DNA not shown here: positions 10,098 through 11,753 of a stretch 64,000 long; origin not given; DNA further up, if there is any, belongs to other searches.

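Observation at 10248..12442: Minimal diverged family-A polymerase-like gene coupled to a truncated UDP-glucose dehydrogenase-like gene, alongside a complete PolB replicase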

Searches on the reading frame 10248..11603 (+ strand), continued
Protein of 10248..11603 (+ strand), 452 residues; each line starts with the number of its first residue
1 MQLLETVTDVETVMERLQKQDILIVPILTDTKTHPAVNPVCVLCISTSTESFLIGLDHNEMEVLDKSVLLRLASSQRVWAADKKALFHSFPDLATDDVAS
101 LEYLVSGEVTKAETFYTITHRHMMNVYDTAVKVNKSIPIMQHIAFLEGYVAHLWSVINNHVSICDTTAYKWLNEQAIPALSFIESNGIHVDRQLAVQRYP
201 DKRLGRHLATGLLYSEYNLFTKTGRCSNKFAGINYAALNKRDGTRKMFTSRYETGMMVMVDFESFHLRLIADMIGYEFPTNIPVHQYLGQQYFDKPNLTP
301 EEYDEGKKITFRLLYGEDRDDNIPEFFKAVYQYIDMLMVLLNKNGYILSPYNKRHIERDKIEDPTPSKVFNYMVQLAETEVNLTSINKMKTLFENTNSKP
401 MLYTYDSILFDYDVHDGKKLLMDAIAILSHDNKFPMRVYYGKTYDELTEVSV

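Call 14: find_encoding_contigs(protein=P0057, flank=6000, max_places=2)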
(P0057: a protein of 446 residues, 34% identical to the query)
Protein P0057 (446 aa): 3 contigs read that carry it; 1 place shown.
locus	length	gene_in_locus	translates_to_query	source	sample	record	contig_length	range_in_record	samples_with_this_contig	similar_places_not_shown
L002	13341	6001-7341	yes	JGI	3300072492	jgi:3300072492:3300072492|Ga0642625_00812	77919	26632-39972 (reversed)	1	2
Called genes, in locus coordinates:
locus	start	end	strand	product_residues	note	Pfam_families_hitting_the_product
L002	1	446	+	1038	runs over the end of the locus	-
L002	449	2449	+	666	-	-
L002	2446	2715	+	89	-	-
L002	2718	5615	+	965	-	-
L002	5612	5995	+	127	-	-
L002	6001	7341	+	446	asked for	-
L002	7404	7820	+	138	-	-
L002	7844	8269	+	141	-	PF00293:NUDIX (weak)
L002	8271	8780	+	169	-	PF15891:Nuc_deoxyri_tr2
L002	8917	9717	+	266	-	PF08804:gp32 (weak)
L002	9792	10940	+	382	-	PF00154:RecA_N, PF08423:Rad51 (weak), PF06745:ATPase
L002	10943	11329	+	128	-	-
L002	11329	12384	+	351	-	PF02739:5_3_exonuc_N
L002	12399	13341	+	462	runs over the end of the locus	PF13481:AAA_25 (weak), PF03796:DnaB_C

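Call 16: find_encoding_contigs(protein=P0001, flank=6000, max_places=2)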
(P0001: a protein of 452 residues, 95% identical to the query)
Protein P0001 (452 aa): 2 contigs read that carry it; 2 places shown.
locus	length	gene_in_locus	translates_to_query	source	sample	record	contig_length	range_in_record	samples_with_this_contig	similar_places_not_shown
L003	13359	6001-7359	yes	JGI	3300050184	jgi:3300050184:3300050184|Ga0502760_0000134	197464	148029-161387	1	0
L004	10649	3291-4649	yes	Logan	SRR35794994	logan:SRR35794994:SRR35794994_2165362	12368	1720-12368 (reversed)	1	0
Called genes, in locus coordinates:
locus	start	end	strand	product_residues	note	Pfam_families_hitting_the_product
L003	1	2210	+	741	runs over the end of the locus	-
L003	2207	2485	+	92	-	-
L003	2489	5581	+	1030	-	PF01551:Peptidase_M23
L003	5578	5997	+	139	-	-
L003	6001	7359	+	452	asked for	PF00476:DNA_pol_A (weak)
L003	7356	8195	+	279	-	PF03721:UDPG_MGDP_dh_N, PF00984:UDPG_MGDP_dh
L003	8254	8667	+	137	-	-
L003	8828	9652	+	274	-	-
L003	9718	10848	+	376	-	PF00154:RecA_N, PF08423:Rad51, PF06745:ATPase (weak)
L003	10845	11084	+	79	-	-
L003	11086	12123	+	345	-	PF02739:5_3_exonuc_N, PF01367:5_3_exonuc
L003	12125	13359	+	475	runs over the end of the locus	PF13481:AAA_25 (weak), PF03796:DnaB_C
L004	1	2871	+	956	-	?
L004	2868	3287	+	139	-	-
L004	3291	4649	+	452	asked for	PF00476:DNA_pol_A (weak)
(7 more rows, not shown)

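Call 17: find_encoding_contigs(protein=P0002, flank=6000, max_places=3)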
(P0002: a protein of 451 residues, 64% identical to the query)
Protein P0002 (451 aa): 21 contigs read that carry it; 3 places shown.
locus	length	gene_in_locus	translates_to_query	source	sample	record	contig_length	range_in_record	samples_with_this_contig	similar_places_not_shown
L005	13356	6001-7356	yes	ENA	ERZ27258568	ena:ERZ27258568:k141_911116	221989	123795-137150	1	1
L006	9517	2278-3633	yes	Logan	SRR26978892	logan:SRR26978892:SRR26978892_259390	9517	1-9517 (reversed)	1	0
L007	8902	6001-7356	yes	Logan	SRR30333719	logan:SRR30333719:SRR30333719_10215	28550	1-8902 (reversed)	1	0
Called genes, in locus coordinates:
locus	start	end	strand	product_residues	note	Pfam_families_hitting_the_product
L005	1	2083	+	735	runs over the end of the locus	-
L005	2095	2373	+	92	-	-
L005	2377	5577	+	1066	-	PF01551:Peptidase_M23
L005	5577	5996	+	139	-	-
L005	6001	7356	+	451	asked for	PF00476:DNA_pol_A (weak)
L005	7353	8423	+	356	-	PF03721:UDPG_MGDP_dh_N, PF00984:UDPG_MGDP_dh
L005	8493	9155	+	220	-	PF24308:DUF7487 (weak)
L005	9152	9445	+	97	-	-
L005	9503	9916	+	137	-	-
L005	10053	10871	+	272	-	PF08804:gp32 (weak)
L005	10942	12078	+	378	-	PF00154:RecA_N, PF08423:Rad51, PF06745:ATPase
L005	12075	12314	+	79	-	-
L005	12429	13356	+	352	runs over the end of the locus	PF02739:5_3_exonuc_N, PF01367:5_3_exonuc (weak)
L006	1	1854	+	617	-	?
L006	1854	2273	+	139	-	-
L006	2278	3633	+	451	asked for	PF00476:DNA_pol_A (weak)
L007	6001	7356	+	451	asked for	PF00476:DNA_pol_A (weak)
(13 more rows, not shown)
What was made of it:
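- The ATGA overlap is conserved in the clade at 64% identity or more (calls 16, 17).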

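Call 18: predict_structure(alignment_id=A1)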
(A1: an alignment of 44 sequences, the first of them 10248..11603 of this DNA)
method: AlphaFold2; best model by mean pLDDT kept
length: 452 residues; sequences in the alignment: 44
mean_pLDDT: 92.6   pTM: 0.91
mean pLDDT of the five models: 92.6, 91.9, 91.7, 91.6, 90.2
residues with pLDDT >= 90: 359; 70-90: 88; 50-70: 4; < 50: 1
segments of 3 or more residues with pLDDT < 50: none
pLDDT, mean of each block of 10 residues (from residue 1): 92 88 95 93 95 96 85 79 94 93 94 96 91 95 98 98 96 97 96 87 80 94 91 88 92 94 92 93 92 94 94 89 93 96 95 92 93 95 96 95 94 95 95 92 93 63
secondary structure, 60 per line:
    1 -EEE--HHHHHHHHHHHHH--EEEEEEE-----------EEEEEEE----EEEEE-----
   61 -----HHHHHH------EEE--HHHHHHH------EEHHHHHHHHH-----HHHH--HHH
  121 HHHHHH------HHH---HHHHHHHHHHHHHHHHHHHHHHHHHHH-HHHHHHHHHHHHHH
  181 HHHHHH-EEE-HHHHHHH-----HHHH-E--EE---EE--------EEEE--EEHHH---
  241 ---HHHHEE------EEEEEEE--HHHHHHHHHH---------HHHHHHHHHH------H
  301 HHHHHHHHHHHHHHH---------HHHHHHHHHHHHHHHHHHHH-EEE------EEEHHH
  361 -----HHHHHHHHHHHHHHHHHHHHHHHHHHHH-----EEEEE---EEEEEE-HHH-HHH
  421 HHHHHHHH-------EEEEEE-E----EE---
elements in order: E2-4 H7-19 E22-28 E40-46 E51-55 H66-71 E78-80 H83-89 H98-106 H112-115 H118-126 H139-165 H167-186 E188-190 H192-198 H204-207 E227-230 H244-247 E256-262 H265-274 H284-293 H300-315 H325-344 E346-348 E355-357 H366-393 E399-403 E407-412 H418-428 E436-441

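Call 19: find_encoding_contigs(protein=P0074, flank=8000, max_places=2)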
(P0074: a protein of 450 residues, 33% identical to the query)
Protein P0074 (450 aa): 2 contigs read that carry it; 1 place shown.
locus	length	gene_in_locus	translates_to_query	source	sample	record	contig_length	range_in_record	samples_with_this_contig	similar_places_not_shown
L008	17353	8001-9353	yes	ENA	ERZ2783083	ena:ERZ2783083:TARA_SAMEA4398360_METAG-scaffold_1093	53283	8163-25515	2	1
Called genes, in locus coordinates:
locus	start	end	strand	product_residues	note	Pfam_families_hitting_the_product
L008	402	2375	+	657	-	-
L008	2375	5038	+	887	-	-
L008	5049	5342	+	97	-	-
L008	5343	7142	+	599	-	-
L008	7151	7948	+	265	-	-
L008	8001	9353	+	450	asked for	PF00476:DNA_pol_A (faint)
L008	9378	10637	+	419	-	-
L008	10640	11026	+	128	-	-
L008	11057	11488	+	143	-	-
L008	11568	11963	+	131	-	-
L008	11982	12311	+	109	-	-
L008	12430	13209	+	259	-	PF08804:gp32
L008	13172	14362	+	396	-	PF00154:RecA_N, PF06745:ATPase, PF08423:Rad51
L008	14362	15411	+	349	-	PF02739:5_3_exonuc_N, PF01367:5_3_exonuc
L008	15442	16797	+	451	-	PF13481:AAA_25, PF03796:DnaB_C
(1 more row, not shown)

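Call 20: find_encoding_contigs(protein=P0115, flank=8000, max_places=2)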
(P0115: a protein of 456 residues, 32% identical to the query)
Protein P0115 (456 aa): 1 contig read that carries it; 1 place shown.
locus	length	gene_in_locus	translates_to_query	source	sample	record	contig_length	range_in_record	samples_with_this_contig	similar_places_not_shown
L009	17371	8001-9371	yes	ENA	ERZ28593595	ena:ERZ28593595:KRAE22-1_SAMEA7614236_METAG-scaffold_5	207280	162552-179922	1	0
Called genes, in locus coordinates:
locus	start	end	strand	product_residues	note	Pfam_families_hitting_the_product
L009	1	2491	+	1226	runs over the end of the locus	-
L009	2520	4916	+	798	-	-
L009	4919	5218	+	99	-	PF01476:LysM (faint)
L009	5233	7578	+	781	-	-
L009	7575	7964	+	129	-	-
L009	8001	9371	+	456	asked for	-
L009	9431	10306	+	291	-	-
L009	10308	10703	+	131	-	-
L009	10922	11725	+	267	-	PF08804:gp32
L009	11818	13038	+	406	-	PF00154:RecA_N, PF08423:Rad51 (weak)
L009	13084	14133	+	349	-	PF02739:5_3_exonuc_N, PF01367:5_3_exonuc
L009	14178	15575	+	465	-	PF03796:DnaB_C, PF13481:AAA_25 (weak)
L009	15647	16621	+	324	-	PF00268:Ribonuc_red_sm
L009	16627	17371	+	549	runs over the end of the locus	PF00317:Ribonuc_red_lgN (faint), PF02867:Ribonuc_red_lgC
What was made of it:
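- The marine clade has 36-52 bp upstream gaps (calls 19, 20).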

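Call 23: fold_search(model_id=the predicted structure, library=pdb)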
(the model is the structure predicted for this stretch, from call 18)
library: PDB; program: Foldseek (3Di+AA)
matches with E <= 10: 763; with E <= 0.001: 207
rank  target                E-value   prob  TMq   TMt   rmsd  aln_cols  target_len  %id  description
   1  2xo7_A                3.0e-18  1.00  0.75  0.60   5.9       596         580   13  Crystal structure of a dA:O-allylhydroxylamine-dC basepair in complex with fragment DNA polymerase I from Bacillus ste (released 2010-09-15)
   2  4xvm_A                3.0e-18  1.00  0.68  0.51  10.2       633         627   13  Binary complex of human polymerase nu and DNA with the finger domain closed and thumb domain rotated out (released 2015-03-11)
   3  1kfd                  4.8e-18  1.00  0.71  0.59   7.2       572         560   13  CRYSTAL STRUCTURES OF THE KLENOW FRAGMENT OF DNA POLYMERASE I COMPLEXED WITH DEOXYNUCLEOSIDE TRIPHOSPHATE AND PYROPHOSPH (released 1994-06-22)
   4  2y1i_A                5.1e-18  1.00  0.74  0.59   6.3       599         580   13  Crystal structure of a S-diastereomer analogue of the spore photoproduct in complex with fragment DNA polymerase I fro (released 2011-07-27)
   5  6vdd_D                5.3e-18  1.00  0.74  0.60   7.9       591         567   13  POL domain of Pol1 from M. smegmatis complex with DNA primer-template and dNTP (released 2020-02-12)
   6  6vdc                  6.2e-18  1.00  0.74  0.68   6.4       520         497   16  POL domain of Pol1 from M. smegmatis (released 2020-02-12)
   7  4b9s_A                6.6e-18  1.00  0.71  0.57   6.0       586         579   14  Structure of the high fidelity DNA polymerase I with an oxidative formamidopyrimidine-dG DNA lesion outside of the pre (released 2013-04-17)
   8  6dsx_A                6.6e-18  1.00  0.71  0.57   8.2       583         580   14  Bst DNA polymerase I post-chemistry (n+1 with dATP soak) structure (released 2018-10-31)
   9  4xvl_A                6.9e-18  1.00  0.69  0.51  10.4       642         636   13  Binary complex of human polymerase nu and DNA with the finger domain open (released 2015-03-11)
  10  1d8y_A                9.9e-18  1.00  0.75  0.58   6.5       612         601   13  CRYSTAL STRUCTURE OF THE COMPLEX OF DNA POLYMERASE I KLENOW FRAGMENT WITH DNA (released 1999-12-02)
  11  6vdd_A                1.3e-17  1.00  0.73  0.59   8.6       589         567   14  POL domain of Pol1 from M. smegmatis complex with DNA primer-template and dNTP (released 2020-02-12)
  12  6mu5_A                1.4e-17  1.00  0.70  0.56   8.1       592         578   13  Bst DNA polymerase I TNA/DNA binary complex (released 2019-06-05)
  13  3ez5_D                1.5e-17  1.00  0.69  0.55   8.0       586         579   15  Cocrystal structure of Bacillus fragment DNA polymerase I with duplex DNA , dCTP, and zinc (closed form). (released 2009-11-10)
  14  8ef9_A                1.7e-17  1.00  0.68  0.53   8.1       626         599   13  Structure of Lates calcarifer DNA polymerase theta polymerase domain with long duplex DNA, complex Ia (released 2022-12-14)
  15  4f2r_A                1.7e-17  1.00  0.71  0.57   8.8       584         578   13  DNA Polymerase I Large Fragment complex 3 (released 2013-07-24)
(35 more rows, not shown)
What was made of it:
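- On divPolA1: The whole-length fold matches Klenow and Bst (call 23).
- On Canonical family-A DNA polymerase (Pfam PF00476 / Pol I): Foldseek gives E 3e-18 and TMq 0.75 (call 23).
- Checked: Foldseek of the AF2 model gives E 3e-18 and TMq 0.75 to Bst/Klenow (calls 18, 23).
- Fold: calls 18 and 23. Pol nu and Pol theta polymerase domains are among the top structural hits (call 23).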

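Call 42: search_protein_representatives(alignment_id=A1)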
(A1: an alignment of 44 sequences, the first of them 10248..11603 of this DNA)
Query: 44 sequences, 448 profile positions. Proteins with E-value up to 0.001 (for the whole library): 2312; up to 1e-10: 1210; up to 1e-30: 737. The best 150 are listed.
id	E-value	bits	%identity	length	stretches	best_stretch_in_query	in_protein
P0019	3.9e-183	626.0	-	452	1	1-446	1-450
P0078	1.1e-174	598.1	-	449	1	1-447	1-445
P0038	1.8e-173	594.1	-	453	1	1-446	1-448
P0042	3.1e-169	580.1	-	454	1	1-447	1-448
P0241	6.4e-169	579.1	-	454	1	1-447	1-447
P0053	5.2e-167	572.8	-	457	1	1-447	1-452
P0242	2.0e-162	557.7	-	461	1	3-446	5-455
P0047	2.2e-162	557.6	-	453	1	1-447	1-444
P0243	1.2e-156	538.7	-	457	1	1-445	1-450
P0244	1.8e-156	538.1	-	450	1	1-447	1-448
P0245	4.0e-154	530.4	-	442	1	1-444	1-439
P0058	4.4e-154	530.2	-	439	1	1-444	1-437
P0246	1.5e-153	528.5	-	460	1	1-444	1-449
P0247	6.6e-153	526.3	-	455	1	1-447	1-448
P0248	1.8e-152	524.9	-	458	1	1-447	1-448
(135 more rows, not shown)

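Call 58: search_protein_families(library=ncbifam, proteins=[window:10248-11603:+, L005:7353-8420:+], max_evalue=0.001)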
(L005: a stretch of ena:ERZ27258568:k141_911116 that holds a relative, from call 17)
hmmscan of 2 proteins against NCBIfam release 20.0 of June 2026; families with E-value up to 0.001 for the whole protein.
window:10248-11603:+ (452 aa): 1 family
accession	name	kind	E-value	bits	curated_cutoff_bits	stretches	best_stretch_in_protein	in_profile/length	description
NF004397.1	PRK05755.1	equivalog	0.00017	20.2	720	0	221-316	625-728/889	DNA polymerase I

L005:7353-8420:+ (356 aa): 8 families
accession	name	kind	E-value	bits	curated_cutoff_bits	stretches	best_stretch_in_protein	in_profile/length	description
TIGR03026.1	NDP-sugDHase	subfamily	2e-51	175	189.8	1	46-249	68-266/413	nucleotide sugar dehydrogenase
NF047673.2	TeichurnBiosyTuaD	equivalog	5.4e-31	108.2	700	1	47-254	70-268/439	UDP-glucose 6-dehydrogenase TuaD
NF041297.1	UDPGDh_AglM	equivalog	1.3e-30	106.7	670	1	50-252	70-273/429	UDP-glucose 6-dehydrogenase AglM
NF011631.0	PRK15057.1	equivalog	2e-26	93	757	1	50-254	69-260/388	UDP-glucose 6-dehydrogenase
NF040825.1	UDPMaNacDH_Arch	equivalog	4.6e-19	68.6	750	1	57-252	78-263/418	UDP-N-acetyl-D-mannosamine dehydrogenase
NF008286.0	PRK11064.1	equivalog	6.4e-13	48.1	459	1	59-248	80-267/420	UDP-N-acetyl-D-mannosamine dehydrogenase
TIGR01445.1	intein_Nterm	domain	5.6e-05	24.1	24.5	1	247-329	1-81/83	intein N-terminal splicing region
NF011729.0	PRK15182.1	equivalog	0.00017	20.5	592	1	53-221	75-243/425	Vi polysaccharide biosynthesis UDP-N-acetylglucosamine C-6 dehydrogenase TviB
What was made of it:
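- On Canonical family-A DNA polymerase (Pfam PF00476 / Pol I): NCBIfam PRK05755 scores 20.2 against 720 (call 58).
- Tried and rejected: The one longer relative (356 aa, L005) owes its length to an intein-like insertion, not to a C-terminal domain (call 58).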

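Call 61: get_annotated_region(hit=H6, flank=12000)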
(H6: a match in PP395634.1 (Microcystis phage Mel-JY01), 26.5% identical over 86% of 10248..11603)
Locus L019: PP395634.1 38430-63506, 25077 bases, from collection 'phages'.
description: Microcystis phage Mel-JY01, complete genome.
organism: Microcystis phage Mel-JY01 (NCBI taxid 3126653)
taxonomy: Viruses; Duplodnaviria; Heunggongvirae; Uroviricota; Caudoviricetes
host: Microcystis elabens; source: -; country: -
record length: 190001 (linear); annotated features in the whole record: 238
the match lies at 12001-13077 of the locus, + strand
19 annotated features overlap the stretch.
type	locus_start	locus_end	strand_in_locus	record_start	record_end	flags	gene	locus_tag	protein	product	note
CDS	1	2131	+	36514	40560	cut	-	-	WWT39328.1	hypothetical protein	-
CDS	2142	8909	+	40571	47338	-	-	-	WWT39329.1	hypothetical protein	-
CDS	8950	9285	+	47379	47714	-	-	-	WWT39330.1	hypothetical protein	-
CDS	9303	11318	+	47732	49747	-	-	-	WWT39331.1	hypothetical protein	-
CDS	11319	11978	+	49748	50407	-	-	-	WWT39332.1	hypothetical protein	-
CDS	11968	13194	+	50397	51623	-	-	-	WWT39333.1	hypothetical protein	-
CDS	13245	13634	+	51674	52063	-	-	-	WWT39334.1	hypothetical protein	-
CDS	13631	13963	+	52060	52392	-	-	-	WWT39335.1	hypothetical protein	-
CDS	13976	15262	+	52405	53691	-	-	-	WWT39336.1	hypothetical protein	-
CDS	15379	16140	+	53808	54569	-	-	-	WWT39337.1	hypothetical protein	-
CDS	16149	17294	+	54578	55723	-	-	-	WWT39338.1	RecA RecA/RadA recombinase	-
CDS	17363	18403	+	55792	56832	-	-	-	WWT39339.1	DNA polymerase I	TIGR00593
CDS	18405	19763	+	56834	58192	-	-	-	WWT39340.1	helicase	41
CDS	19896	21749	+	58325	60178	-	-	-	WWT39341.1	hypothetical protein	-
CDS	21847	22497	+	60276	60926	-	-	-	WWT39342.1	hypothetical protein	-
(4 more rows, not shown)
